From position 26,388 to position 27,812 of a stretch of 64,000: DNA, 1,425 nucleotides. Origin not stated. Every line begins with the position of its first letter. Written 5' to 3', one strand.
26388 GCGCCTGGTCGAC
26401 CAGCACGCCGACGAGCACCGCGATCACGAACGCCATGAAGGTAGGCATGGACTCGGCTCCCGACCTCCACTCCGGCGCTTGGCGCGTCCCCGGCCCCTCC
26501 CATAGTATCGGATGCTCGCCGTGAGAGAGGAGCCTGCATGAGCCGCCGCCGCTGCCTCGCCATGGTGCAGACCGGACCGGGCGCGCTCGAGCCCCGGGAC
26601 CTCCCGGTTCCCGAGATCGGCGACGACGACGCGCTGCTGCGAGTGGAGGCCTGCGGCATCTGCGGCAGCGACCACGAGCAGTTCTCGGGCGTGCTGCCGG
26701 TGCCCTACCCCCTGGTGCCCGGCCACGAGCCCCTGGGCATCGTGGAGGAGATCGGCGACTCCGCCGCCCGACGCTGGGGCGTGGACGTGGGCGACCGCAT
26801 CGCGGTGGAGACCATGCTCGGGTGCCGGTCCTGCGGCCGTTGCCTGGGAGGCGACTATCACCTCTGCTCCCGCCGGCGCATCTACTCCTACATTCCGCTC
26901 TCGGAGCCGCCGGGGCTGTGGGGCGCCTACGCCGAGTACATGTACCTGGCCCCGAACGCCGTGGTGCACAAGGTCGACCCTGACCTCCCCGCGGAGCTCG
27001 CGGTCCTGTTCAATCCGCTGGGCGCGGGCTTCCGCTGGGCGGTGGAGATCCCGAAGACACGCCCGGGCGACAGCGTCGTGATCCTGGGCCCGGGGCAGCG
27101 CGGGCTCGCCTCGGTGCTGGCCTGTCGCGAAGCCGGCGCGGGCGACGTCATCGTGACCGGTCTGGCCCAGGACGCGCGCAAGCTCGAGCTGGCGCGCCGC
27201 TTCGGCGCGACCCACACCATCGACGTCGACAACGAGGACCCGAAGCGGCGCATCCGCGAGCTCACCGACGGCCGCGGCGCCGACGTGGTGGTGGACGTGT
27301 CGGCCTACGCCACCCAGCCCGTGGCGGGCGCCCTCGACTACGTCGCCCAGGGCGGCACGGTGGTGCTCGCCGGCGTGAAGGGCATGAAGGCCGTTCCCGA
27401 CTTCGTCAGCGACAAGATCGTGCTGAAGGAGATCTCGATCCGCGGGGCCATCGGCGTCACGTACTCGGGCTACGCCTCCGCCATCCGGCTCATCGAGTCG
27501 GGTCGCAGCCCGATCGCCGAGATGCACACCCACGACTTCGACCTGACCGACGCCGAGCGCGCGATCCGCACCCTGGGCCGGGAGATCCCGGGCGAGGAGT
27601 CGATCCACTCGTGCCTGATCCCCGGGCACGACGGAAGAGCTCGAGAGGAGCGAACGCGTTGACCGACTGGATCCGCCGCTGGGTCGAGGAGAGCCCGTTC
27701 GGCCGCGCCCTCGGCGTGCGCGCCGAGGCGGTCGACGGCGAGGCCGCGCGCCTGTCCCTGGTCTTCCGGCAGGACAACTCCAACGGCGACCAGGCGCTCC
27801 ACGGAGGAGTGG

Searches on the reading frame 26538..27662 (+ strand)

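Call 70: search_protein_families(library=pfam, proteins=[window:26538-27662:+], max_evalue=0.00001)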
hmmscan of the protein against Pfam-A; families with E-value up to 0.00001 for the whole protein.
window:26538-27662:+ (374 aa): 3 families
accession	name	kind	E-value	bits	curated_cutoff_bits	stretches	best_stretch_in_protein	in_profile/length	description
PF00107.32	ADH_zinc_N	-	1.3e-23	83.8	31.8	1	189-320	3-128/129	Zinc-binding dehydrogenase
PF08240.17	ADH_N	-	2.1e-23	83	23.5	1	28-144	1-101/104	Alcohol dehydrogenase GroES-like domain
PF16912.11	Glu_dehyd_C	-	4.4e-08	33.3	34.9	1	178-344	32-199/211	Glucose dehydrogenase C-terminus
